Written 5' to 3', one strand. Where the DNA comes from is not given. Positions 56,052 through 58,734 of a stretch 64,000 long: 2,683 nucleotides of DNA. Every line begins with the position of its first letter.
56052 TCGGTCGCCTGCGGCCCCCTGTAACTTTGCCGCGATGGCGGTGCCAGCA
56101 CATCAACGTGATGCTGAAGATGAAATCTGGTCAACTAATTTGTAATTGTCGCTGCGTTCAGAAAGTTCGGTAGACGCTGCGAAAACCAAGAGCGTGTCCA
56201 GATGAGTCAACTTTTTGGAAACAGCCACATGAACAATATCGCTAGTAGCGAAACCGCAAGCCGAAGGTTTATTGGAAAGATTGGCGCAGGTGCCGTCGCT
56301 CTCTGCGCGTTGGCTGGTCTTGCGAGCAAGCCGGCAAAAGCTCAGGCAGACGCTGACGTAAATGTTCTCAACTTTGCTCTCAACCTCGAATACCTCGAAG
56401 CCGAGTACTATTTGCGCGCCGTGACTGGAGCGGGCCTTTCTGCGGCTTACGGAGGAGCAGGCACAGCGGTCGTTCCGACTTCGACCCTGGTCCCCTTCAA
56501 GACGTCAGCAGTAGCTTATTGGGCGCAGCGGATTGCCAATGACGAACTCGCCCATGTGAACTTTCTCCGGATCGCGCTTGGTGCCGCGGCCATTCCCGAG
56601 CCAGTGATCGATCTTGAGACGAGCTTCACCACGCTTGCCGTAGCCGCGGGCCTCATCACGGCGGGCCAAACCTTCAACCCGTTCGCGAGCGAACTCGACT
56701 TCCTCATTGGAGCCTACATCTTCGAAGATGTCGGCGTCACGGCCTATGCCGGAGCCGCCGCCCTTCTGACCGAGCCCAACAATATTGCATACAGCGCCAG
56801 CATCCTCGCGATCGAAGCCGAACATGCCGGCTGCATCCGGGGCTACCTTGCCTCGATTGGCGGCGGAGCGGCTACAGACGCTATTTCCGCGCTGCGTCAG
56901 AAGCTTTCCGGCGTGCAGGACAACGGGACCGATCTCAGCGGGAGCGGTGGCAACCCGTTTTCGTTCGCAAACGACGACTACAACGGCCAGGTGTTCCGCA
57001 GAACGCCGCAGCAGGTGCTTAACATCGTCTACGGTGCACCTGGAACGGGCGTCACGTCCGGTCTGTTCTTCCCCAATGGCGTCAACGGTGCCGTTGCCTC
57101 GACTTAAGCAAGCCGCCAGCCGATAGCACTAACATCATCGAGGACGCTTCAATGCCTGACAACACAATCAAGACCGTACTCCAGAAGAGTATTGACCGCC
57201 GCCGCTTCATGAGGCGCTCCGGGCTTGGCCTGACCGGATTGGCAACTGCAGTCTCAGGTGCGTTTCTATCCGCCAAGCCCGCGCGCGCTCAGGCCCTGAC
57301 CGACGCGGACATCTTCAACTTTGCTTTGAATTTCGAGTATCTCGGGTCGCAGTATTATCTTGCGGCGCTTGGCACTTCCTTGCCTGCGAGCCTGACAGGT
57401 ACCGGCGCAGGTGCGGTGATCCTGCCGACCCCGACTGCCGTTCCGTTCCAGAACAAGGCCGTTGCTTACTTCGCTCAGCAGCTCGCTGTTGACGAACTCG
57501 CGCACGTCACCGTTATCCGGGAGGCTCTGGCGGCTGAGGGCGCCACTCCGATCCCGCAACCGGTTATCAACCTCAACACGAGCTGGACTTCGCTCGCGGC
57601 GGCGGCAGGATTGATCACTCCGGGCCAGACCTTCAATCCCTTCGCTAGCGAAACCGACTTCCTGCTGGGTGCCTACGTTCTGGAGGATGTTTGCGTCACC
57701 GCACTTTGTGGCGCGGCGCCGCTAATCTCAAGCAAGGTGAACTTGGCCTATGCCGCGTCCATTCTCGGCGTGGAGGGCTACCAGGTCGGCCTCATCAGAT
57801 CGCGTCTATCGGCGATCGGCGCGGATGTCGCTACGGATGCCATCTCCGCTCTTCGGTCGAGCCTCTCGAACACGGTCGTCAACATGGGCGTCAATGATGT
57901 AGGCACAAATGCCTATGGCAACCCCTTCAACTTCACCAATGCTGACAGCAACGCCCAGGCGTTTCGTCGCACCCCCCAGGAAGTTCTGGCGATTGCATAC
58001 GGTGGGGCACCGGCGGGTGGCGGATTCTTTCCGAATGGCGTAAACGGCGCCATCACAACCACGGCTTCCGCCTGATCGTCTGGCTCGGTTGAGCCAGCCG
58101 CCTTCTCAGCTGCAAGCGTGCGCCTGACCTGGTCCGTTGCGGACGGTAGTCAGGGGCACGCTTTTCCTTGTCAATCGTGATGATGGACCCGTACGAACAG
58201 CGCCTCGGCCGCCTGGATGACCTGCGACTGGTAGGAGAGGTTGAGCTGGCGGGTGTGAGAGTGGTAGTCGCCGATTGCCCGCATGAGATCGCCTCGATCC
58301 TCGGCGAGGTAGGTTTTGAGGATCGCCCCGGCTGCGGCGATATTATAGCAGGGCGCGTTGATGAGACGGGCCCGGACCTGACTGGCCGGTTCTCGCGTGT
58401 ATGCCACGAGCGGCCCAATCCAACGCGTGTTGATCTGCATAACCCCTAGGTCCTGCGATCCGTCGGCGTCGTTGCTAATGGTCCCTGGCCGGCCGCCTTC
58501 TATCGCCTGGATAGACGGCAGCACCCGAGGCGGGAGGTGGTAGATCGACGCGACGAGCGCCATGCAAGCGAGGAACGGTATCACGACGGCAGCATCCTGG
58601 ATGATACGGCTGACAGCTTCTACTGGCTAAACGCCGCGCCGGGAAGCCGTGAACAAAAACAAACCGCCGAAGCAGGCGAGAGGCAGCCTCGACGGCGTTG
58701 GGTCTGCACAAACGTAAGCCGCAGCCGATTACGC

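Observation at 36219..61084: Candidate undescribed system: plasmid-borne T2SS island interleaved with Tat-ferritin-like cargo genes, a methyltransferase/glycosyltransferase machine and cell-wall remodelling genes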

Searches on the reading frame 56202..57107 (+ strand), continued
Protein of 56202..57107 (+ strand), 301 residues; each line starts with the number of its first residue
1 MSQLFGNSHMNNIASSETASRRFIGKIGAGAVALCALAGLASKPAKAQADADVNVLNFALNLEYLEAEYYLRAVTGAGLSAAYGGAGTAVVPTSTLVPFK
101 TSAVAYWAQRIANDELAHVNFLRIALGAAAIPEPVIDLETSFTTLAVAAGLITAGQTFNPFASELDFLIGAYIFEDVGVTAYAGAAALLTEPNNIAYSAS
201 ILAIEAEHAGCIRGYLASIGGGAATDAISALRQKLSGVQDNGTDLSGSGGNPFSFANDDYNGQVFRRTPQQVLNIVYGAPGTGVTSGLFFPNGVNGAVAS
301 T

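Call 56: search_dna_similar(query=window:56202-57107:+, collection=plasmids, mode=protein, max_rows=60, rows=spread)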
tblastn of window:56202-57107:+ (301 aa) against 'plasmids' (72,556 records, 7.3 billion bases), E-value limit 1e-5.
Records with a match: 131; places in all: 145; records where one place covers at least 80% of the query: 1.
Best place of each record, by identity: 60-80% 1; <60% 130.
By first word of the organism name: Sinorhizobium 74; Deinococcus 15; Rhizobium 9; Paraburkholderia 5; Thermus 5; Methylobacterium 4; Mesorhizobium 4; Sphingomonas 3; Caballeronia 3; Burkholderia 2; and 6 more.
By predicted mobility (MOB-suite, as given by PLSDB): conjugative 74; non-mobilizable 39; mobilizable 18.
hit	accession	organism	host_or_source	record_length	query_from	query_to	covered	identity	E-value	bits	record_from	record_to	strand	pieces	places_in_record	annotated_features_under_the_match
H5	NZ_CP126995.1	Acidisoma sp. PAMC 29798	cell culture,lichen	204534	42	301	86%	66.9%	5e-79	268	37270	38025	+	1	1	ferritin-like domain-containing protein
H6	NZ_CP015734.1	Arthrobacter sp. U41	Purified bacterial strains from deep ...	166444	108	298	63%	51.3%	2e-40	157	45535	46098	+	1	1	none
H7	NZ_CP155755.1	Sphingomonas parapaucimobilis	Chinese cabbage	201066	97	301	68%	46.3%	2e-29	124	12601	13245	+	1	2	ferritin-like domain-containing protein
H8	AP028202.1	Paraburkholderia largidicola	Physopelta gutta,midgut,Midgut crypts ...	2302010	97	298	67%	45.8%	1e-28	122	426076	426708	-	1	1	ferritin-like domain-containing protein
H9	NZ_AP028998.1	Paraburkholderia sp. 22B1P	-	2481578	97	298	67%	45.8%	2e-28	122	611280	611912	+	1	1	none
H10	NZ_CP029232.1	Sinorhizobium fredii CCBAU 45436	Glycine max,cell culture,plant root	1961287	97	301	68%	44.0%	4e-37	147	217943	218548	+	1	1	record has no annotation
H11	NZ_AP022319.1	Burkholderia sp. THE68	Togo hemipterus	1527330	97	298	67%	44.3%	4e-32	132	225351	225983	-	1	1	none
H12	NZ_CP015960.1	Paraburkholderia caribensis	Mimosa,single cell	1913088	97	298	67%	44.3%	3e-29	124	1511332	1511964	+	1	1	none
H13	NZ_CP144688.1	Thermus thermophilus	culture,laboratory strain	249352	94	298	68%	43.5%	3e-30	127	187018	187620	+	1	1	ferritin-like domain-containing protein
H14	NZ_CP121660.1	Sinorhizobium terangae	Desmanthus virgatus,cell culture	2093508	97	301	68%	43.5%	1e-41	160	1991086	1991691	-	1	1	none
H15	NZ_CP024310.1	Sinorhizobium fredii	Phaseolus vulgaris,cell culture,plant ...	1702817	97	301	68%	43.5%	3e-36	144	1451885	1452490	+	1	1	record has no annotation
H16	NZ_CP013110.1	Sinorhizobium americanum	Vachellia farnesiana,cell culture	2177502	97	301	68%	43.5%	2e-35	142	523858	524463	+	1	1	record has no annotation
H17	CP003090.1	Burkholderia sp. YI23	-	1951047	97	298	67%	43.9%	7e-27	117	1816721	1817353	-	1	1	hypothetical protein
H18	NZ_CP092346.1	Rhizobium gallicum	Phaseolus vulgaris,Cell culture,nodule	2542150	97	301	68%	43.0%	1e-37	149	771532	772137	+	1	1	none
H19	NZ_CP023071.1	Sinorhizobium fredii CCBAU 83666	G.max,nodule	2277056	97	301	68%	43.0%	1e-36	145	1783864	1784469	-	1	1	record has no annotation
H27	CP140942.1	Sinorhizobium meliloti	Medicago lupulina,whole organism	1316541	97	301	68%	42.5%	1e-38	151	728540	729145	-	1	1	ferritin-like domain-containing protein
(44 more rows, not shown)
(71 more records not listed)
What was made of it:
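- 41% identity to the D. radiodurans MP1 ferritin-like protein, which I take to be DRB0118 (call 56).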

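Call 57: get_annotated_region(hit=H27, flank=8000)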
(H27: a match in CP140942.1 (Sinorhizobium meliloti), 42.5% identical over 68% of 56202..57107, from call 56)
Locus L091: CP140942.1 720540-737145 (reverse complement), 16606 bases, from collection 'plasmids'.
description: Sinorhizobium meliloti strain ml66 plasmid pSymA, complete sequence
organism: Sinorhizobium meliloti (NCBI taxid 382)
taxonomy: Bacteria; Pseudomonadota; Alphaproteobacteria; Hyphomicrobiales; Rhizobiaceae; Sinorhizobium; Sinorhizobium meliloti
host: -; source: Medicago lupulina,whole organism; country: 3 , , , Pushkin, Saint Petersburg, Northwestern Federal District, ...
typing (MOB-suite, as given by PLSDB): conjugative; relaxase MOBQ; mating-pair formation MPF_T
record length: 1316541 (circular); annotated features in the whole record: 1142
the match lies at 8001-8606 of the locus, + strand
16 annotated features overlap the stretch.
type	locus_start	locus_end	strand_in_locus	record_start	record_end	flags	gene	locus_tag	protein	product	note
CDS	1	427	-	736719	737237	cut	-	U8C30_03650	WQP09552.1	VOC family protein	-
CDS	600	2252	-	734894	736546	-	-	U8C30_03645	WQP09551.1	ABC transporter ATP-binding protein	-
CDS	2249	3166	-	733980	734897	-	-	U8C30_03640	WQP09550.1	ABC transporter permease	-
CDS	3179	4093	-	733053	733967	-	-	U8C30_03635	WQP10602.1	ABC transporter permease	-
CDS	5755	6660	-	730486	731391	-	kdgD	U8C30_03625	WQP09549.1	5-dehydro-4-deoxyglucarate dehydratase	-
CDS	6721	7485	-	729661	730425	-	-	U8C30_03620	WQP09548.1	FadR/GntR family transcriptional regulator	-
CDS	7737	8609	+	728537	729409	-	-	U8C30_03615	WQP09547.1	ferritin-like domain-containing protein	-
CDS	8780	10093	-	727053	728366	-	-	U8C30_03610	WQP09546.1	MFS transporter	-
CDS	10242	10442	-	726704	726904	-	-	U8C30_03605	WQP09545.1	prevent-host-death protein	-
CDS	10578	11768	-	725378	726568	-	-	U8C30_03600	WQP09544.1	acetyl-CoA C-acyltransferase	-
CDS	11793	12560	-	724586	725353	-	-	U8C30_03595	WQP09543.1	SDR family NAD(P)-dependent oxidoreductase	-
CDS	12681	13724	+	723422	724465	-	-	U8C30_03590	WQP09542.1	AraC family transcriptional regulator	-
CDS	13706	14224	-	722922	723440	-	-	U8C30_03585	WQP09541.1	RES family NAD+ phosphorylase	-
CDS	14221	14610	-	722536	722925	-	-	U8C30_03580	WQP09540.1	MbcA/ParS/Xre antitoxin family protein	-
CDS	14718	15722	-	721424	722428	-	-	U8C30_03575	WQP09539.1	Ldh family oxidoreductase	-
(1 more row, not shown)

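Call 58: get_annotated_region(hit=H8, flank=8000)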
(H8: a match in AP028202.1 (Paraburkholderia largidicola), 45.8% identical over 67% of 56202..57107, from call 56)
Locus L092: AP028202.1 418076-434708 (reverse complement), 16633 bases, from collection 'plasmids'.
description: Paraburkholderia sp. F2 plasmid PPGUF2_p1 DNA, complete genome
organism: Paraburkholderia largidicola (NCBI taxid 3014751)
taxonomy: Bacteria; Pseudomonadota; Betaproteobacteria; Burkholderiales; Burkholderiaceae; Paraburkholderia; Paraburkholderia largidicola
host: -; source: Physopelta gutta,midgut,Midgut crypts of sting bug Physopelta gutta; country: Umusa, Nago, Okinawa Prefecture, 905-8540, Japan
typing (MOB-suite, as given by PLSDB): non-mobilizable
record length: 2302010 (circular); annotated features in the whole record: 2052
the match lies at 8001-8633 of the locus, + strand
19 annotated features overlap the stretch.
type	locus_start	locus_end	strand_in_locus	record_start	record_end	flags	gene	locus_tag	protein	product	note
CDS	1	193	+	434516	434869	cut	-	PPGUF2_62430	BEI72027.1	hypothetical protein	-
CDS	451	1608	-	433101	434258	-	-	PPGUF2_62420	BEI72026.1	MFS transporter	-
CDS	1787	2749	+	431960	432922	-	-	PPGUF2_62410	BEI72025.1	GlxA family transcriptional regulator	-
CDS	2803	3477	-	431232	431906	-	-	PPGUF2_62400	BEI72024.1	dihydrofolate reductase family protein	-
CDS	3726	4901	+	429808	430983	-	-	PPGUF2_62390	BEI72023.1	porin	-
CDS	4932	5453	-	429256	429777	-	-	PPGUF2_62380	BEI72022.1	cytochrome b/b6 domain-containing protein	-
CDS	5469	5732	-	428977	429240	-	-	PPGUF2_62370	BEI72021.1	PepSY domain-containing protein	-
CDS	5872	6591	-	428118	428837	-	-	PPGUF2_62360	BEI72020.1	anti-sigma factor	-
CDS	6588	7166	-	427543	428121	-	-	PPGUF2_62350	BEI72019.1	sigma-70 family RNA polymerase sigma factor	-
CDS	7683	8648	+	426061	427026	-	-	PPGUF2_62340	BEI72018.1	ferritin-like domain-containing protein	-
CDS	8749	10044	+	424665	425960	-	-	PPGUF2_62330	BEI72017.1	Nramp family divalent metal transporter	-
CDS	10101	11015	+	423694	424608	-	-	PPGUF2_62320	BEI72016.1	LysR family transcriptional regulator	-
CDS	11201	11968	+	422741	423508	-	-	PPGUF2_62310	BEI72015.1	SDR family oxidoreductase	-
CDS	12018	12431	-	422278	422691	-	-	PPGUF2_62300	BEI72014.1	DUF427 domain-containing protein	-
CDS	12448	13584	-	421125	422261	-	-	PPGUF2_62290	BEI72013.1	alkene reductase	-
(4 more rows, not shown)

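Call 59: get_annotated_region(hit=H7, flank=8000)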
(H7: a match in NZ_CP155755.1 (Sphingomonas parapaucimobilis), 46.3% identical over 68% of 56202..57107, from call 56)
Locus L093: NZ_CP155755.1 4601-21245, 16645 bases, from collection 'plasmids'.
description: Sphingomonas parapaucimobilis strain YK209 plasmid unnamed6, complete sequence
organism: Sphingomonas parapaucimobilis (NCBI taxid 28213)
taxonomy: Bacteria; Pseudomonadota; Alphaproteobacteria; Sphingomonadales; Sphingomonadaceae; Sphingomonas; Sphingomonas parapaucimobilis
host: -; source: Chinese cabbage; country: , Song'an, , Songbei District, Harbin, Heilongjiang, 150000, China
typing (MOB-suite, as given by PLSDB): non-mobilizable
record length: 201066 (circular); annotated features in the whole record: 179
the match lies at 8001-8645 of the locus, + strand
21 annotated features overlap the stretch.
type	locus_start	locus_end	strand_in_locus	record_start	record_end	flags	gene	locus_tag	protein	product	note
CDS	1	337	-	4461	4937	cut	-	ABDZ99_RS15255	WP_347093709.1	hypothetical protein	-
CDS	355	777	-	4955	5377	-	-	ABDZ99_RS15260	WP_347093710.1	M15 family metallopeptidase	-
CDS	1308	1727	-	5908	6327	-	-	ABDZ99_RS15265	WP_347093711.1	hypothetical protein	-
CDS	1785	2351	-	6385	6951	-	-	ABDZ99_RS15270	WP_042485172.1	HNH endonuclease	-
CDS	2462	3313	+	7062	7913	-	gluQRS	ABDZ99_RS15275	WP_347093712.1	tRNA glutamyl-Q(34) synthetase GluQRS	GO:0006418 - tRNA aminoacylation for protein translation [Evidence IEA]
CDS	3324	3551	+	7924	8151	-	-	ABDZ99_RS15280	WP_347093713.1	twin transmembrane helix small protein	-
CDS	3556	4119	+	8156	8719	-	-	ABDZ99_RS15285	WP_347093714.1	cob(I)yrinic acid a,c-diamide adenosyltransferase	GO:0009236 - cobalamin biosynthetic process [Evidence IEA]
CDS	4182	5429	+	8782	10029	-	egtB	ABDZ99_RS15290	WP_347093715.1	ergothioneine biosynthesis protein EgtB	GO:0052699 - ergothioneine biosynthetic process [Evidence IEA]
CDS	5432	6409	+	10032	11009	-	egtD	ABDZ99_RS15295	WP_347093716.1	L-histidine N(alpha)-methyltransferase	GO:0052699 - ergothioneine biosynthetic process [Evidence IEA]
CDS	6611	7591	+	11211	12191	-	-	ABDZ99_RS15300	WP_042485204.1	ferritin-like domain-containing protein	-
CDS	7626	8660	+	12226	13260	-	-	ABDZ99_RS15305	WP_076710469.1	ferritin-like domain-containing protein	-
CDS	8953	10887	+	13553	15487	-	thiC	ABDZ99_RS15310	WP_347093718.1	phosphomethylpyrimidine synthase ThiC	GO:0009228 - thiamine biosynthetic process [Evidence IEA]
CDS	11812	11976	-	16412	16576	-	-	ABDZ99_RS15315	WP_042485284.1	type II toxin-antitoxin system prevent-host-death family antitoxin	GO:0008219 - cell death [Evidence IEA]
CDS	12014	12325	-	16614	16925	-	-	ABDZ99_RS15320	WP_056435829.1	alkylphosphonate utilization protein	-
CDS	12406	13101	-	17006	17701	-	ung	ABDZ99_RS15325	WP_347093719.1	uracil-DNA glycosylase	GO:0006284 - base-excision repair [Evidence IEA]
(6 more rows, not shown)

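Call 60: predict_structure(alignment_id=A2)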
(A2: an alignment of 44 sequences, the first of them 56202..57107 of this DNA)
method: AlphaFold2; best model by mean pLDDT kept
length: 301 residues; sequences in the alignment: 44
mean_pLDDT: 77.2   pTM: 0.74
mean pLDDT of the five models: 77.2, 74.9, 71.3, 69.3, 68.9
residues with pLDDT >= 90: 97; 70-90: 116; 50-70: 49; < 50: 39
segments of 3 or more residues with pLDDT < 50: 1-14, 28-49
pLDDT, mean of each block of 10 residues (from residue 1): 41 49 50 47 41 86 94 96 88 96 96 95 91 91 90 94 95 81 79 86 87 84 83 83 60 55 67 75 71 66 45
secondary structure, 60 per line:
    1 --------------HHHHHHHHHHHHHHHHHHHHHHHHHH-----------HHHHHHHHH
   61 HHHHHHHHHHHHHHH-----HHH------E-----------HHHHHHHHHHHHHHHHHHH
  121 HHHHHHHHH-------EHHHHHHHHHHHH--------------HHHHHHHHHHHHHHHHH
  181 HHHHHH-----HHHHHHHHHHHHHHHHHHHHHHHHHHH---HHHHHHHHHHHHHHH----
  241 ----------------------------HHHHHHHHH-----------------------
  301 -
elements in order: H15-40 H52-75 H102-129 H138-149 H164-186 H192-218 H222-236 H269-277
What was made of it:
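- On Ferritin_2 (PF13668) / ferritin-like metabolite phosphatase (FeMP) family: AF2 model with pLDDT 77 and core above 90 (call 60).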

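Call 63: fold_search(model_id=the predicted structure, library=pdb)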
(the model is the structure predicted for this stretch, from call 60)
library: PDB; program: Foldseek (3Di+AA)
matches with E <= 10: 285; with E <= 0.001: 0
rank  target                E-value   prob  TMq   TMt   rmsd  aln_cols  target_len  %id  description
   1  8w9k_C                1.0e-02  1.00  0.38  0.41   7.6       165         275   17  Structure of apo RvY_06210 (released 2024-09-11)
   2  8w9k_B                1.2e-02  1.00  0.38  0.41   7.7       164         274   18  Structure of apo RvY_06210 (released 2024-09-11)
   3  8w9k_D                2.1e-02  1.00  0.38  0.41   7.6       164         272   17  Structure of apo RvY_06210 (released 2024-09-11)
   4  8w9k_A                2.5e-02  1.00  0.38  0.41   7.5       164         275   17  Structure of apo RvY_06210 (released 2024-09-11)
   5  8kce                  3.9e-02  1.00  0.38  0.42   7.0       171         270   18  Structure of RvY_06210 at 1.05 angstrom resolution (released 2024-08-07)
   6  2ib0_A                5.0e-02  1.00  0.35  0.70   6.5       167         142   16  Crystal structure of a conserved hypothetical protein, rv2844, from Mycobacterium tuberculosis (released 2006-09-26)
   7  2ib0_B                5.3e-02  1.00  0.33  0.72   7.4       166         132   14  Crystal structure of a conserved hypothetical protein, rv2844, from Mycobacterium tuberculosis (released 2006-09-26)
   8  8wai_A                5.6e-02  1.00  0.38  0.42   7.6       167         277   17  Structure of RvY_06210 at 1.45 angstrom resolution (released 2024-09-11)
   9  8w1e_G                1.2e-01  0.99  0.35  0.61   8.5       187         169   19  Crystal Structure of DPS-like protein PA4880 from Pseudomonas aeruginosa (dodecamer) (released 2024-05-29)
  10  4xgs_A                1.6e-01  0.97  0.33  0.57   9.2       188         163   13  Crystal structure analysis of novel iron uptake mechanism of Gram-negative bacterial ferritin (released 2016-07-06)
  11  6ls3_A                2.3e-01  0.97  0.34  0.57   7.8       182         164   13  cubic-shaped crystal of TmFtn mutant-T4FY stimulated by Mg (released 2021-01-20)
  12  3a68_R                2.3e-01  0.92  0.33  0.47  10.1       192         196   12  Crystal structure of plant ferritin reveals a novel metal binding site that functions as a transit site for metal tran (released 2009-12-08)
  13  6j4j_A                2.7e-01  0.94  0.35  0.57   7.7       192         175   12  soybean seed H-2 ferritin (released 2019-09-18)
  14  2oc5                  2.9e-01  0.90  0.36  0.46   7.9       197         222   15  Crystal structure of a ferritin-like protein (pmt1231) from prochlorococcus marinus str. mit 9313 at 1.68 A resolution (released 2007-02-13)
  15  4kvq                  3.0e-01  0.89  0.36  0.46   7.0       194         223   13  Crystal Structure of Prochlorococcus marinus aldehyde-deformylating oxygenase wild type with palmitic acid bound (released 2013-06-26)
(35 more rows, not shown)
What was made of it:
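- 56202..57107 (+): Ferritin_2 protein 2 (H-type), Tat signal SRRFIGK (the public record starts 9 codons later). The AF2 model is a four-helix bundle whose best PDB fold match is RvFeMP-1 (calls 60, 63).
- On Ferritin_2 (PF13668) / ferritin-like metabolite phosphatase (FeMP) family: Top PDB fold hits are 8w9k and 8kce (RvFeMP-1), but weak at E about 1e-2 and TM about 0.4 (call 63).
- The best fold matches are RvFeMP-1 structures (call 63).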

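Call 72: search_protein_families(library=ncbifam, proteins=[window:56202-57107:+], max_evalue=0.001)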
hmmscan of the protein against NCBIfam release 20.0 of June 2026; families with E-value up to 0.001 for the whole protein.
window:56202-57107:+ (301 aa): 0 families

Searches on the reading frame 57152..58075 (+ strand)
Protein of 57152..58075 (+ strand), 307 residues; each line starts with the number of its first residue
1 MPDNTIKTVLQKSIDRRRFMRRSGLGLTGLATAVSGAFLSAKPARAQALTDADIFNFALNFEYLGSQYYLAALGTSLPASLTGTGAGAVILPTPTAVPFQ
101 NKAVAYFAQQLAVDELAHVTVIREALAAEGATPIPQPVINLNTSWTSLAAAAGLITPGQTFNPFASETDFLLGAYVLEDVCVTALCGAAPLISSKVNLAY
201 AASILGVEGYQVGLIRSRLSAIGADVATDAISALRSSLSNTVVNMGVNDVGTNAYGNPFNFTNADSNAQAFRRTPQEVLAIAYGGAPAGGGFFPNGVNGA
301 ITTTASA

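Call 4: search_protein_families(library=pfam, proteins=[window:57152-58075:+], max_evalue=0.01)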
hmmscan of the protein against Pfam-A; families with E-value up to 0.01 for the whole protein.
window:57152-58075:+ (307 aa): 1 family
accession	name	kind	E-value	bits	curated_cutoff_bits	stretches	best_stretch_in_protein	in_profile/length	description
PF13668.12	Ferritin_2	-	3.9e-33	114.9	24.7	1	50-219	1-136/138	Ferritin-like domain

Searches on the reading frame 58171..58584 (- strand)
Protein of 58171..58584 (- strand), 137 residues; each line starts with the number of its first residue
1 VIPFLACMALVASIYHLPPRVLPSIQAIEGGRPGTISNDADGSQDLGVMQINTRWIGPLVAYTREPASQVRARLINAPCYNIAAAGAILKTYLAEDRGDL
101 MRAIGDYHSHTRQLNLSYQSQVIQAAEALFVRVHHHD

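Call 4: search_protein_families(library=pfam, proteins=[window:58171-58584:-], max_evalue=0.01)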
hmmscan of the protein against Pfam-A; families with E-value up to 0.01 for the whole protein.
window:58171-58584:- (137 aa): 1 family
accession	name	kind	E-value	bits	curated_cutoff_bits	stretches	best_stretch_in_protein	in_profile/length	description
PF01464.25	SLT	-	3.2e-05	23.9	21.3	1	13-113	8-100/117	Transglycosylase SLT domain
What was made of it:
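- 58171..58584 (-): Small specialised lytic transglycosylase (SLT; TrbN/IagB-like). PF01464 at 23.9 bits against a 21.3-bit cut-off (call 4).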

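Call 72: search_protein_families(library=ncbifam, proteins=[window:58171-58584:-], max_evalue=0.001)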
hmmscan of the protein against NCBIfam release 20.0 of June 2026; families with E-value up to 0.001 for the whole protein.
window:58171-58584:- (137 aa): 2 families
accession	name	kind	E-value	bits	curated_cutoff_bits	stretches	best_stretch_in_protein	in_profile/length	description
NF010463.0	PRK13888.1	equivalog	3.3e-20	73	246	1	6-127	16-132/211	conjugal transfer protein TrbN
NF011856.0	PRK15328.1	equivalog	9.8e-09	34.9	208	1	6-113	20-122/160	type III secretion system invasion protein IagB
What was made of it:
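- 58171..58584 (-): TrbN and IagB models match below their cut-offs (call 72).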
